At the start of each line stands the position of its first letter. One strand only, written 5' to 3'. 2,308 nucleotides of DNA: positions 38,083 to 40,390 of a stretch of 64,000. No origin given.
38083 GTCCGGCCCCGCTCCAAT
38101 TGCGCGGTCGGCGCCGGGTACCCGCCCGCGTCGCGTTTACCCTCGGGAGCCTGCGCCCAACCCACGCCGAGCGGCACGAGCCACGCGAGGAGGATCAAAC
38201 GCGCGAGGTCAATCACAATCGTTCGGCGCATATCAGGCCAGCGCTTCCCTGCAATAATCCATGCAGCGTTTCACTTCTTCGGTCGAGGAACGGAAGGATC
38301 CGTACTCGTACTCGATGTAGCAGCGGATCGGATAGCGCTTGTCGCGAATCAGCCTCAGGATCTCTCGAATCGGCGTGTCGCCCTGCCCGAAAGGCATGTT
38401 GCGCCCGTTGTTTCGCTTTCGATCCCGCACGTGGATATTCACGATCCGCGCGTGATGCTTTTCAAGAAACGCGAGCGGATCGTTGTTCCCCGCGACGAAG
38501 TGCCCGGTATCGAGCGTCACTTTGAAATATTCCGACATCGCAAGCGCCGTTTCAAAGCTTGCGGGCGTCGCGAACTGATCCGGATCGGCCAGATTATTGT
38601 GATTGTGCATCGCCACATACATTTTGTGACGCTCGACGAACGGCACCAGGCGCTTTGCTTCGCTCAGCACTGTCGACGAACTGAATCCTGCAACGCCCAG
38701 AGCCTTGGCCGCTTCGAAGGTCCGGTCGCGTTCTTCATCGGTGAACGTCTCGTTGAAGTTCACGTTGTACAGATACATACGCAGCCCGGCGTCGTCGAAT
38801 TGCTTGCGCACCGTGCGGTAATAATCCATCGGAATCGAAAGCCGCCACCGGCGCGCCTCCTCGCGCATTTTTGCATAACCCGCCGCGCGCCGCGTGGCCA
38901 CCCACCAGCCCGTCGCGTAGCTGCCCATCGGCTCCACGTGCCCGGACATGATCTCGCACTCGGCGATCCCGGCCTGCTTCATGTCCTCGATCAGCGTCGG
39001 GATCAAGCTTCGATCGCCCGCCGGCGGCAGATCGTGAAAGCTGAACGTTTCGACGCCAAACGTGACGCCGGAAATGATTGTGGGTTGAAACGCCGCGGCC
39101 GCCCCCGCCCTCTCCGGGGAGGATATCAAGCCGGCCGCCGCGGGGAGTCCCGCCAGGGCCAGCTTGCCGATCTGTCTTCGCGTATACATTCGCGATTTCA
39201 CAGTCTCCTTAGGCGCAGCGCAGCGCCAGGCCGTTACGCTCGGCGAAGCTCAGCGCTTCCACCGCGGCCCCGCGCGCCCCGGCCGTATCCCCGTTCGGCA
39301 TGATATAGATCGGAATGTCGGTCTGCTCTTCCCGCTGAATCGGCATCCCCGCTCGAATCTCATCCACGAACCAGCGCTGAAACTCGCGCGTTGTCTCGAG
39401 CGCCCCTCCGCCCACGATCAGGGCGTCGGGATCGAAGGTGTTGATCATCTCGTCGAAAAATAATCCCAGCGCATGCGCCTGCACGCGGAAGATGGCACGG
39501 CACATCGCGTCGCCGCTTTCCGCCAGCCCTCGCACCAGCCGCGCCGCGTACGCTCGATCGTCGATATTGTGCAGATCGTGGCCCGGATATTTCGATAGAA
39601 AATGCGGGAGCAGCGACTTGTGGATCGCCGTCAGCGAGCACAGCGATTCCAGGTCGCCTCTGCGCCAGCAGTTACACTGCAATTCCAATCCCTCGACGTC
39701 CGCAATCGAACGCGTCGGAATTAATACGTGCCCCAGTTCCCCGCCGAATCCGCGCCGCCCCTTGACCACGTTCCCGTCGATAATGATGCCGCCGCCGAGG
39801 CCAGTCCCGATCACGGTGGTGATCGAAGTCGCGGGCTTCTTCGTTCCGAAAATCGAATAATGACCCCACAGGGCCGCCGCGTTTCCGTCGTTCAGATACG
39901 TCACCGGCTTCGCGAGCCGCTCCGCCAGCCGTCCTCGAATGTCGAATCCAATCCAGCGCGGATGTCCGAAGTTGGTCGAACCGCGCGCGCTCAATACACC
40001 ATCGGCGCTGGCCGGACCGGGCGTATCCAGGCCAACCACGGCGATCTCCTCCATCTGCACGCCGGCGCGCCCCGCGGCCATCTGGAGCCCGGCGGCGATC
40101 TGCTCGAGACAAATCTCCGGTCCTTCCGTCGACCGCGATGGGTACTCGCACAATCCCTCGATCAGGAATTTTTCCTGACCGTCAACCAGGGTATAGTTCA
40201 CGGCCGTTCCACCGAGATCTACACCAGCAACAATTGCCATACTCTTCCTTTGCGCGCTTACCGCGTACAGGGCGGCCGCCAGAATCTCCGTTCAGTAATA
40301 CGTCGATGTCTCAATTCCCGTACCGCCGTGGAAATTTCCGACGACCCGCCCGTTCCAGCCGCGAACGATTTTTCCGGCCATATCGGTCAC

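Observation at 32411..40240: Module II: PQQ dehydrogenase, two dihaem cytochromes, Tat TIM barrel and a C2-C1 pair, joined to a cytoplasmic ROK kinase, Gfo/Idh/MocA and TIM barrel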

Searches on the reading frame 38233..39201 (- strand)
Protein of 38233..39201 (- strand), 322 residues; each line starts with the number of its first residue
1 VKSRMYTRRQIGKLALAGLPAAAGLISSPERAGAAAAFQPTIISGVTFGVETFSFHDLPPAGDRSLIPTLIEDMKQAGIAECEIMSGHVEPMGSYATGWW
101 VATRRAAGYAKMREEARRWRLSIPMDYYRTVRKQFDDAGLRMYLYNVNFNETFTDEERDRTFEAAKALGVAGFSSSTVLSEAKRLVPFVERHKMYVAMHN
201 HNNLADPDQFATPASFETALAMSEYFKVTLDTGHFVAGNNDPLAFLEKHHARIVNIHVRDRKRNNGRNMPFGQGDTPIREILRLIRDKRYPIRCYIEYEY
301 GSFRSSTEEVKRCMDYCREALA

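Call 4: search_protein_families(library=pfam, proteins=[window:38233-39201:-], max_evalue=0.01)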
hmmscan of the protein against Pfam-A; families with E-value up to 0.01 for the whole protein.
window:38233-39201:- (322 aa): 1 family
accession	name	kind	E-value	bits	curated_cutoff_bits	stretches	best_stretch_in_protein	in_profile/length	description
PF01261.30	AP_endonuc_2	-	1.1e-15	58.5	31.1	1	177-314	103-243/249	Xylose isomerase-like TIM barrel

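Call 11: search_protein_families(library=ncbifam, proteins=[window:38233-39201:-], max_evalue=0.01)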
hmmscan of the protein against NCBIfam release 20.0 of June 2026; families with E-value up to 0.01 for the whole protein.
window:38233-39201:- (322 aa): 6 families
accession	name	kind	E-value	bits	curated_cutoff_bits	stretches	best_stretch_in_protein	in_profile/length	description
TIGR04379.1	myo_inos_iolE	equivalog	2.4e-09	37.2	290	1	181-263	134-214/290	myo-inosose-2 dehydratase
NF009688.0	PRK13209.1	subfamily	1.2e-08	34.3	317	1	222-320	178-276/286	L-ribulose-5-phosphate 3-epimerase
NF041277.1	coba_remo_CbiR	equivalog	1.6e-06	27.8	105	1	223-308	159-245/249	cobamide remodeling phosphodiesterase CbiR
TIGR00542.1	hxl6Piso_put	equivalog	5.2e-06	26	272.15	1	223-316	174-267/279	L-ribulose-5-phosphate 3-epimerase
NF009689.0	PRK13210.1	subfamily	5.6e-06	25.7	200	1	222-319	174-277/286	L-ribulose-5-phosphate 3-epimerase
NF007360.0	PRK09856.1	equivalog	0.0039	16.8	305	1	242-298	192-248/276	fructoselysine 3-epimerase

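Call 39: search_solved_structures(query=window:38233-39201:-, max_evalue=0.01)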
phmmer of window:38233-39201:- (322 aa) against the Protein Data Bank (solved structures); distinct sequences matched with E-value up to 0.01: 5.
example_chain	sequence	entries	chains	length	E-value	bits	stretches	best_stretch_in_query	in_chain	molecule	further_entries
3lmz_A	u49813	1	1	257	5.6e-11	45.4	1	153-300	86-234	Putative sugar isomerase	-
4kw2_A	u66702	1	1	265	1.1e-10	44.4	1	129-318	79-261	Uncharacterized protein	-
3p6l_A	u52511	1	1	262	3.2e-07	33.1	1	150-318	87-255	Sugar phosphate isomerase/epimerase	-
8z1i_A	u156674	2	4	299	5.9e-05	25.6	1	178-268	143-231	Art22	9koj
3cqh_A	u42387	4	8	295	0.0012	21.3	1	224-318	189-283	L-ribulose-5-phosphate 3-epimerase ulaE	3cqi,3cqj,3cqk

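Call 59: find_homologous_proteins(query=window:38233-39201:-, max_evalue=0.001)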
Query window:38233-39201:- (322 aa): 1465 proteins with E <= 0.001 among 8000 candidates; the best 120 are listed.
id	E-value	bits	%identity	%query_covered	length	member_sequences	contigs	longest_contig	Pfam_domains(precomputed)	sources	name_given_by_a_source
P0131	9.0e-215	730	100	99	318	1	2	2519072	PF01261.31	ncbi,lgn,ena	-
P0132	2.0e-190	650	86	99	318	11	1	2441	PF01261.31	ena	-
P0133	4.9e-177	606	83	99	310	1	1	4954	PF01261.31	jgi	jgi:sugar phosphate isomerase/epimerase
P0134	3.1e-176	603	82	100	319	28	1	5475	PF01261.31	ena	-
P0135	2.0e-175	600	82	99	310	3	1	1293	PF01261.31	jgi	jgi:sugar phosphate isomerase/epimerase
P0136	1.2e-174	598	81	99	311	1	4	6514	PF01261.31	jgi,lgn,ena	jgi:sugar phosphate isomerase/epimerase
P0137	1.5e-174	597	81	99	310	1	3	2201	PF01261.31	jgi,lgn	jgi:sugar phosphate isomerase/epimerase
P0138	2.7e-174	597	80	99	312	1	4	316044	PF01261.31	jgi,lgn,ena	jgi:sugar phosphate isomerase/epimerase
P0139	3.5e-174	596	88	88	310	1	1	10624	PF01261.31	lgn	-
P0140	9.7e-174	595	80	99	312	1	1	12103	PF01261.31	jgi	-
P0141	9.0e-173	592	84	88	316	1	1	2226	PF01261.31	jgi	jgi:sugar phosphate isomerase/epimerase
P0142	1.7e-172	591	80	99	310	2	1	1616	PF01261.31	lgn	-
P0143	3.8e-172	590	79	99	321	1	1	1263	PF01261.31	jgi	jgi:sugar phosphate isomerase/epimerase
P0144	2.0e-171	587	81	99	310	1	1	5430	PF01261.31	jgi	jgi:sugar phosphate isomerase/epimerase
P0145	6.1e-171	586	83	88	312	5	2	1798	PF01261.31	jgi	jgi:sugar phosphate isomerase/epimerase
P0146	1.4e-170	585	78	100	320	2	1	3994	PF01261.31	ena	-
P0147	6.9e-170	582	78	99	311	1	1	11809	PF01261.31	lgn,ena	-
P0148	1.9e-169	581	79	98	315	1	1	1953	PF01261.31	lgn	-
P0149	2.5e-168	577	79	99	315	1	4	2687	PF01261.31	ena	-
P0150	6.6e-168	576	80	98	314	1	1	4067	PF01261.31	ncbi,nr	ncbi:MAG: sugar phosphate isomerase/epimerase [Acidobacteriota bacterium]|nr:sugar phosphate isomera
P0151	3.0e-166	570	77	99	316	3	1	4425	PF01261.31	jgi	jgi:sugar phosphate isomerase/epimerase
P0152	1.3e-165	568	77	99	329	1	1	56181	PF01261.31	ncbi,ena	-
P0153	1.3e-165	568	78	98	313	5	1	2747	PF01261.31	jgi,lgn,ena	-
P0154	1.8e-165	568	85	88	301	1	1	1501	PF01261.31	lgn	-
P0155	2.4e-165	567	77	99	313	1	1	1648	PF01261.31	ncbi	-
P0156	3.4e-165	567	78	98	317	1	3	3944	PF01261.31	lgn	-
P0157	1.3e-164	565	77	98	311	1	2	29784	PF01261.31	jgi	-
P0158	3.1e-164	564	78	98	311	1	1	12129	PF01261.31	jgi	jgi:sugar phosphate isomerase/epimerase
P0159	6.3e-164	563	80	93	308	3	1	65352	PF01261.31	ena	-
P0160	7.0e-164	562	76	99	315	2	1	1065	PF01261.31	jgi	jgi:sugar phosphate isomerase/epimerase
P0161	7.6e-162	556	76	98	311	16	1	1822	PF01261.31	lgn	-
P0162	1.3e-161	555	77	98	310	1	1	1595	PF01261.31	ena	-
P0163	2.1e-161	554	77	98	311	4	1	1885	PF01261.31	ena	-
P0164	3.3e-161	554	76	98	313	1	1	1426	PF01261.31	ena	-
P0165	2.5e-160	551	75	99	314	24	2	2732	PF01261.31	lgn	-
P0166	3.2e-160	550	75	98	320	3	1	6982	PF01261.31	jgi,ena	jgi:sugar phosphate isomerase/epimerase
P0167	5.4e-160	550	75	100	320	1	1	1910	PF01261.31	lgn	-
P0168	1.6e-159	548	73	99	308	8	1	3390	PF01261.31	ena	-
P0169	2.3e-159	548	73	99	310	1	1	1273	PF01261.31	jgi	jgi:sugar phosphate isomerase/epimerase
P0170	5.7e-159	546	73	99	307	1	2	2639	PF01261.31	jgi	jgi:sugar phosphate isomerase/epimerase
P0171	6.3e-159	546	79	90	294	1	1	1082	PF01261.31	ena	-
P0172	3.3e-158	544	75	98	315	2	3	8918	PF01261.31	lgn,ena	-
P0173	3.7e-158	544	72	100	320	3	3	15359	PF01261.31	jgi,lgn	jgi:sugar phosphate isomerase/epimerase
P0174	3.9e-158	544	77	90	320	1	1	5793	PF01261.31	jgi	jgi:sugar phosphate isomerase/epimerase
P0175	5.1e-157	540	75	98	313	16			PF01261.31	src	-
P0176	5.7e-157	540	71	99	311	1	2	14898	PF01261.31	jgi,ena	-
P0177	6.1e-157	540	74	99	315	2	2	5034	PF01261.31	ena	-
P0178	7.7e-157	539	73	99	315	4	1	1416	PF01261.31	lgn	-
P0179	1.9e-156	538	73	98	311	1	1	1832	PF01261.31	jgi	jgi:sugar phosphate isomerase/epimerase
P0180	3.7e-155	534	74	98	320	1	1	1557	PF01261.31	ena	-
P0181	5.8e-155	533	73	98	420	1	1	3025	PF01261.31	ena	-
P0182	8.4e-155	533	72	98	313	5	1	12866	PF01261.31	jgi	jgi:sugar phosphate isomerase/epimerase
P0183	8.7e-155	533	73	98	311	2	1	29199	PF01261.31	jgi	jgi:sugar phosphate isomerase/epimerase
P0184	9.2e-155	533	71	99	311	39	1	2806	PF01261.31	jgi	jgi:sugar phosphate isomerase/epimerase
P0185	1.4e-154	532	71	99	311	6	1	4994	PF01261.31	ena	-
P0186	1.9e-154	532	73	99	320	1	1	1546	PF01261.31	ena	-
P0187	4.7e-154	530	71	100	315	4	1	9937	PF01261.31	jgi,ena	jgi:sugar phosphate isomerase/epimerase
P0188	1.1e-153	529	73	98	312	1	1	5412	PF01261.31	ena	-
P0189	1.7e-153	528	72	98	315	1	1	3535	PF01261.31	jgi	jgi:sugar phosphate isomerase/epimerase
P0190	2.4e-153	528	77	87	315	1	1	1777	PF01261.31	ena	-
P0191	3.9e-153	527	72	98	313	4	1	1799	PF01261.31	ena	-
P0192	4.8e-153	527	71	99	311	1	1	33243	PF01261.31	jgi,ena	jgi:sugar phosphate isomerase/epimerase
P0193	5.6e-153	527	74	96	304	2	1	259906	PF01261.31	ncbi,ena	-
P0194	5.8e-153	527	72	98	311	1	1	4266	PF01261.31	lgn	-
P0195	1.3e-152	525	76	87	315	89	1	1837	PF01261.31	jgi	-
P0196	1.7e-152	525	72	98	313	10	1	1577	PF01261.31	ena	-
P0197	2.4e-152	525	76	87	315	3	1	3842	PF01261.31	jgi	-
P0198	3.5e-152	524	71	98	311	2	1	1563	PF01261.31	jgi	jgi:sugar phosphate isomerase/epimerase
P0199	4.9e-152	524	72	98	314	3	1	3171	PF01261.31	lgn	-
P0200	7.7e-152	523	75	89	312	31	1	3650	PF01261.31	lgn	-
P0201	1.8e-151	522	75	89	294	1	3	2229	PF01261.31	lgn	-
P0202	1.8e-151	522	70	99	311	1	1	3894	PF01261.31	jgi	jgi:sugar phosphate isomerase/epimerase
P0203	2.1e-151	522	71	99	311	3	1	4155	PF01261.31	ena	-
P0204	4.7e-151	520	74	89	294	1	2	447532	PF01261.31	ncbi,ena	-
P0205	5.0e-151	520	71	98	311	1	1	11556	PF01261.31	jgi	jgi:sugar phosphate isomerase/epimerase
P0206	6.2e-151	520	70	98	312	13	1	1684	PF01261.31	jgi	jgi:sugar phosphate isomerase/epimerase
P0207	9.4e-151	519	70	98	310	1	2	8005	PF01261.31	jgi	jgi:sugar phosphate isomerase/epimerase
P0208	1.2e-150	519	74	89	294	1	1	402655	PF01261.31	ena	-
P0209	1.3e-150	519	70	99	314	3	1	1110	PF01261.31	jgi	jgi:sugar phosphate isomerase/epimerase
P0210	1.5e-150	519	76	87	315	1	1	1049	PF01261.31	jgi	jgi:sugar phosphate isomerase/epimerase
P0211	2.4e-150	518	76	88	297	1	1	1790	PF01261.31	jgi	-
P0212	3.1e-150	518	87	77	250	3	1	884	PF01261.31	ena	-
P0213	4.3e-150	517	77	88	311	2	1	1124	PF01261.31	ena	-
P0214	4.4e-150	517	79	86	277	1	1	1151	PF01261.31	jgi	jgi:sugar phosphate isomerase/epimerase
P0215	7.0e-150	517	69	99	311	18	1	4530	PF01261.31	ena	-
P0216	7.1e-150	516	76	88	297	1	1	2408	PF01261.31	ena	-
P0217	8.0e-150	516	68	99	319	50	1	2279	PF01261.31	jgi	jgi:sugar phosphate isomerase/epimerase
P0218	8.6e-150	516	72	95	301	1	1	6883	PF01261.31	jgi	jgi:sugar phosphate isomerase/epimerase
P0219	1.0e-149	516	76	87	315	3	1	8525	PF01261.31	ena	-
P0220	1.8e-149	515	74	89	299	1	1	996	PF01261.31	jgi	-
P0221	2.1e-149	515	70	99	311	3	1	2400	PF01261.31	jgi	jgi:sugar phosphate isomerase/epimerase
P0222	2.6e-149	515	70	99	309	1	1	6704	PF01261.31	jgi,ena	-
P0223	4.8e-149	514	68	100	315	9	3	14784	PF01261.31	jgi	jgi:sugar phosphate isomerase/epimerase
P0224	4.9e-149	514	70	98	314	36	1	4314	PF01261.31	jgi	jgi:sugar phosphate isomerase/epimerase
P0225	5.1e-149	514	70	98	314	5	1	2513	PF01261.31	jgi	jgi:sugar phosphate isomerase/epimerase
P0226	5.3e-149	514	72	93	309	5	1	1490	PF01261.31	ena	-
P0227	7.9e-149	513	71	98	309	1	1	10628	PF01261.31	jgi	jgi:sugar phosphate isomerase/epimerase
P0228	9.3e-149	513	70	98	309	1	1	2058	PF01261.31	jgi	jgi:sugar phosphate isomerase/epimerase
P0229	1.2e-148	512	76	88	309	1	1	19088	PF01261.31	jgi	jgi:sugar phosphate isomerase/epimerase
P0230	1.3e-148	512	69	100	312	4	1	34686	PF01261.31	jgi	jgi:sugar phosphate isomerase/epimerase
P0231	1.5e-148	512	68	99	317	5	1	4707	PF01261.31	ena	-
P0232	1.6e-148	512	70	98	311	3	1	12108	PF01261.31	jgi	jgi:sugar phosphate isomerase/epimerase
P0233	2.1e-148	512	70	98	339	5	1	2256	PF01261.31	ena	-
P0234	4.8e-148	510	68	99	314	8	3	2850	PF01261.31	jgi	jgi:sugar phosphate isomerase/epimerase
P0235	6.7e-148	510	70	98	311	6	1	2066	PF01261.31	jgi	jgi:sugar phosphate isomerase/epimerase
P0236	6.7e-148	510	69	99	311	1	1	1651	PF01261.31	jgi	jgi:sugar phosphate isomerase/epimerase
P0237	6.8e-148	510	70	98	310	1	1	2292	PF01261.31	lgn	-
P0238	7.0e-148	510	69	98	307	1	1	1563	PF01261.31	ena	-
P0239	1.1e-147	509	69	98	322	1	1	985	PF01261.31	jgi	jgi:sugar phosphate isomerase/epimerase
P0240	1.9e-147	508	69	99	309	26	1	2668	PF01261.31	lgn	-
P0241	2.0e-147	508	69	98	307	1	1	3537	PF01261.31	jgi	jgi:sugar phosphate isomerase/epimerase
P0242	2.1e-147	508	68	99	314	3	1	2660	PF01261.31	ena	-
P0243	3.7e-147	508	71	99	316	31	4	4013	PF01261.31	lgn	-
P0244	4.8e-147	507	69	98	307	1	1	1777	PF01261.31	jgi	jgi:sugar phosphate isomerase/epimerase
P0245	6.7e-147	507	69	98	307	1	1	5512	PF01261.31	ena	-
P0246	6.8e-147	507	69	98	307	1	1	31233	PF01261.31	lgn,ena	-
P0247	8.0e-147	506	70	98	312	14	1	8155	PF01261.31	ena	-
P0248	1.2e-146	506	67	99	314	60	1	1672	PF01261.31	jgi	jgi:sugar phosphate isomerase/epimerase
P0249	1.7e-146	505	70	94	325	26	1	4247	PF01261.31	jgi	jgi:sugar phosphate isomerase/epimerase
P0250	1.7e-146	505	69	98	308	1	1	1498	PF01261.31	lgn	-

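Call 67: predict_structure(alignment_id=A4)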
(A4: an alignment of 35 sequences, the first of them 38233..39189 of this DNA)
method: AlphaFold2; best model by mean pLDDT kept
length: 318 residues; sequences in the alignment: 35
mean_pLDDT: 91.1   pTM: 0.85
mean pLDDT of the five models: 91.1, 91.0, 90.7, 89.9, 89.9
residues with pLDDT >= 90: 248; 70-90: 40; 50-70: 23; < 50: 7
segments of 3 or more residues with pLDDT < 50: 19-24
pLDDT, mean of each block of 10 residues (from residue 1): 68 53 51 89 98 94 98 98 92 73 89 96 98 98 93 98 98 93 98 89 89 97 98 97 98 97 95 99 98 91 97 98
secondary structure, 60 per line:
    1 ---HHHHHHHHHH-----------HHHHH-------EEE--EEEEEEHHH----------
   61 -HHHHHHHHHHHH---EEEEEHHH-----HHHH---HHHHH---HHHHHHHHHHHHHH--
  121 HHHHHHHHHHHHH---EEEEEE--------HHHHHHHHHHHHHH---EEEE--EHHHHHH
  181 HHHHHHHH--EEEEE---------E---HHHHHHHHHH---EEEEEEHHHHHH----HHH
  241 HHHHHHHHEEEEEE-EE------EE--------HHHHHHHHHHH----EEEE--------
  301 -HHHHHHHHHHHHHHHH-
elements in order: H4-13 H25-29 E37-39 E42-47 H62-73 E77-81 H90-93 H97-101 H105-118 H121-133 E137-142 H151-164 E168-171 H175-188 E191-195 H209-218 E222-227 H228-233 H238-248 E249-254 H274-284 E289-292 H302-317

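Call 69: fold_search(model_id=the predicted structure, library=pdb)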
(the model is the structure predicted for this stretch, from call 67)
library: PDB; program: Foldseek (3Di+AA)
matches with E <= 10: 1623; with E <= 0.001: 137
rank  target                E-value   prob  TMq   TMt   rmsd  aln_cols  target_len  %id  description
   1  3lmz                  3.9e-14  1.00  0.65  0.80   3.6       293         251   17  Crystal structure of Putative sugar isomerase. (YP_001305105.1) from Parabacteroides distasonis ATCC 8503 at 1.44 A reso (released 2010-02-23)
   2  8z1i_B                1.4e-12  1.00  0.61  0.70   4.4       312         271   17  Crystal structure of the isomerase Art22 with ethylene glycol (released 2025-04-16)
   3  8z1i_A                1.8e-12  1.00  0.63  0.72   4.1       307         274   18  Crystal structure of the isomerase Art22 with ethylene glycol (released 2025-04-16)
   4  9koj_A                2.4e-12  1.00  0.63  0.71   4.2       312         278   18  Crystal structure of the isomerase Art22 (released 2025-07-30)
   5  3p6l                  4.8e-12  1.00  0.65  0.78   4.3       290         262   17  Crystal structure of a Sugar phosphate isomerase/epimerase (BDI_1903) from Parabacteroides distasonis ATCC 8503 at 1.85  (released 2010-12-08)
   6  3cqj_A                1.1e-11  1.00  0.65  0.74   3.5       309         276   14  Crystal Structure of L-xylulose-5-phosphate 3-epimerase UlaE (form B) complex with Zn2+ (released 2008-11-25)
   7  3cqj_B                1.7e-11  1.00  0.65  0.74   3.5       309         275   14  Crystal Structure of L-xylulose-5-phosphate 3-epimerase UlaE (form B) complex with Zn2+ (released 2008-11-25)
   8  3cqi_B                2.1e-11  1.00  0.64  0.73   3.5       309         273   14  Crystal Structure of L-xylulose-5-phosphate 3-epimerase UlaE (form B) complex with sulfate (released 2008-11-25)
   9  3cqi_A                3.9e-11  1.00  0.63  0.72   4.0       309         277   15  Crystal Structure of L-xylulose-5-phosphate 3-epimerase UlaE (form B) complex with sulfate (released 2008-11-25)
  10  8xiv                  1.7e-10  1.00  0.59  0.64   4.6       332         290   12  Production of D-psicose (released 2024-12-25)
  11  3obe_A                1.7e-10  1.00  0.57  0.63   6.9       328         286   18  Crystal structure of a sugar phosphate isomerase/epimerase (BDI_3400) from Parabacteroides distasonis ATCC 8503 at 1.7 (released 2010-09-01)
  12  4kw2                  2.0e-10  1.00  0.56  0.72   6.4       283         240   21  Crystal structure of a Putative uncharacterized protein (BDI_1873) from Parabacteroides distasonis ATCC 8503 at 2.32 A r (released 2013-07-03)
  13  3obe_B                2.1e-10  1.00  0.56  0.61   6.9       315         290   19  Crystal structure of a sugar phosphate isomerase/epimerase (BDI_3400) from Parabacteroides distasonis ATCC 8503 at 1.7 (released 2010-09-01)
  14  3dx5                  3.6e-10  1.00  0.57  0.65   6.7       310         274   12  Crystal structure of the probable 3-DHS dehydratase AsbF involved in the petrobactin synthesis from Bacillus anthracis (released 2008-09-02)
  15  7drd_G                4.1e-10  1.00  0.55  0.64   7.0       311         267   16  Cryo-EM structure of DgpB-C at 2.85 angstrom resolution (released 2021-12-08)
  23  8tct                  1.0e-09  1.00  0.56  0.64   5.1       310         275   14  Structure of 3K-GlcH bound Bacteroides thetaiotaomicron 3-Keto-beta-glucopyranoside-1,2-Lyase BT1 (released 2024-06-12)
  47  8tcr_A                1.5e-08  1.00  0.58  0.67   4.8       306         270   15  Structure of glucose bound Alistipes sp. 3-Keto-beta-glucopyranoside-1,2-Lyase AL1 (released 2024-06-12)
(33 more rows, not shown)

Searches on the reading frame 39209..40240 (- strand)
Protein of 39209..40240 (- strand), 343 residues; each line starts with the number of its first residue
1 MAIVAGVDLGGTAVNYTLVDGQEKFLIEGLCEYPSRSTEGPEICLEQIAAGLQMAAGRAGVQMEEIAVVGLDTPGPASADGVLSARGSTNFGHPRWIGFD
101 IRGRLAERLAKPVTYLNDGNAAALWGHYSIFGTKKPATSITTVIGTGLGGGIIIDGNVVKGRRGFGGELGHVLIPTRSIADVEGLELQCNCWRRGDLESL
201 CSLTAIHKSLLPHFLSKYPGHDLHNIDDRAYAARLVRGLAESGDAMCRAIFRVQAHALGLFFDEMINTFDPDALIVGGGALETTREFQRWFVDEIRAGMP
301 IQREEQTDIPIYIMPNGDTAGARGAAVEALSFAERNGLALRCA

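Call 4: search_protein_families(library=pfam, proteins=[window:39209-40240:-], max_evalue=0.01)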
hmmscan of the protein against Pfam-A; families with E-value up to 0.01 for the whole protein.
window:39209-40240:- (343 aa): 2 families
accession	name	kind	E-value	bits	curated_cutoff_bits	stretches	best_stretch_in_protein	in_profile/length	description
PF00480.26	ROK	-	4.9e-36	125.2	22.9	1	5-327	2-289/294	ROK family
PF01869.26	BcrAD_BadFG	-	0.00029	20.9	31.5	1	6-75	2-71/271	BadF/BadG/BcrA/BcrD ATPase family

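Call 11: search_protein_families(library=ncbifam, proteins=[window:39209-40240:-], max_evalue=0.01)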
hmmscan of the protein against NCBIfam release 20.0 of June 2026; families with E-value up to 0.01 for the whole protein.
window:39209-40240:- (343 aa): 14 families
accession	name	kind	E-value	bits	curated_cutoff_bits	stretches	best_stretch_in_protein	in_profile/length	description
TIGR00744.1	ROK_glcA_fam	subfamily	5.8e-29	101.3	260.35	1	5-285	1-266/318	ROK family glucokinase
NF007251.0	PRK09698.1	equivalog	5.9e-21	75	253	1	3-330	7-297/304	allose kinase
NF007108.0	PRK09557.1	equivalog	7.5e-20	71.4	443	1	5-326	4-297/303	fructokinase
NF009835.0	PRK13310.1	equivalog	2.1e-18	66.7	380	1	5-329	3-300/303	N-acetylglucosamine kinase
NF003461.0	PRK05082.1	subfamily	4.3e-17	62.4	283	1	6-278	5-241/291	N-acetylmannosamine kinase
NF047821.1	NactlManKinNanK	equivalog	9.3e-17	61.5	450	1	6-276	5-239/288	N-acetylmannosamine kinase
NF042998.1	bglucokin_BglK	equivalog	2.6e-13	49.9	550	1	4-283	3-247/291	beta-glucoside kinase BglK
NF047937.1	TransRegNagC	equivalog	3.2e-13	49.6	650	1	46-280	120-337/399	DNA-binding transcriptional regulator NagC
NF045551.1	GK_Pyrobac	equivalog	3.4e-12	46.3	500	1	108-281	85-237/294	ATP-dependent glucokinase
NF009836.0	PRK13311.1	equivalog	6.6e-12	45.2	551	1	6-207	4-195/256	N-acetyl-D-glucosamine kinase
NF049930.1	TransRegMlc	equivalog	4.3e-11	42.7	530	1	104-278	180-341/405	sugar metabolism global transcriptional regulator Mlc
NF045942.1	PolPhglucPhase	equivalog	5.8e-11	42.6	250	1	5-174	3-156/242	polyphosphate--glucose phosphotransferase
NF045550.1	FrctkaseScrK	equivalog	6.9e-07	29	400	1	70-186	59-171/293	fructokinase ScrK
NF046058.1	NagK_SO3507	equivalog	0.0023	17.5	370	0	4-67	11-73/295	N-acetylglucosamine kinase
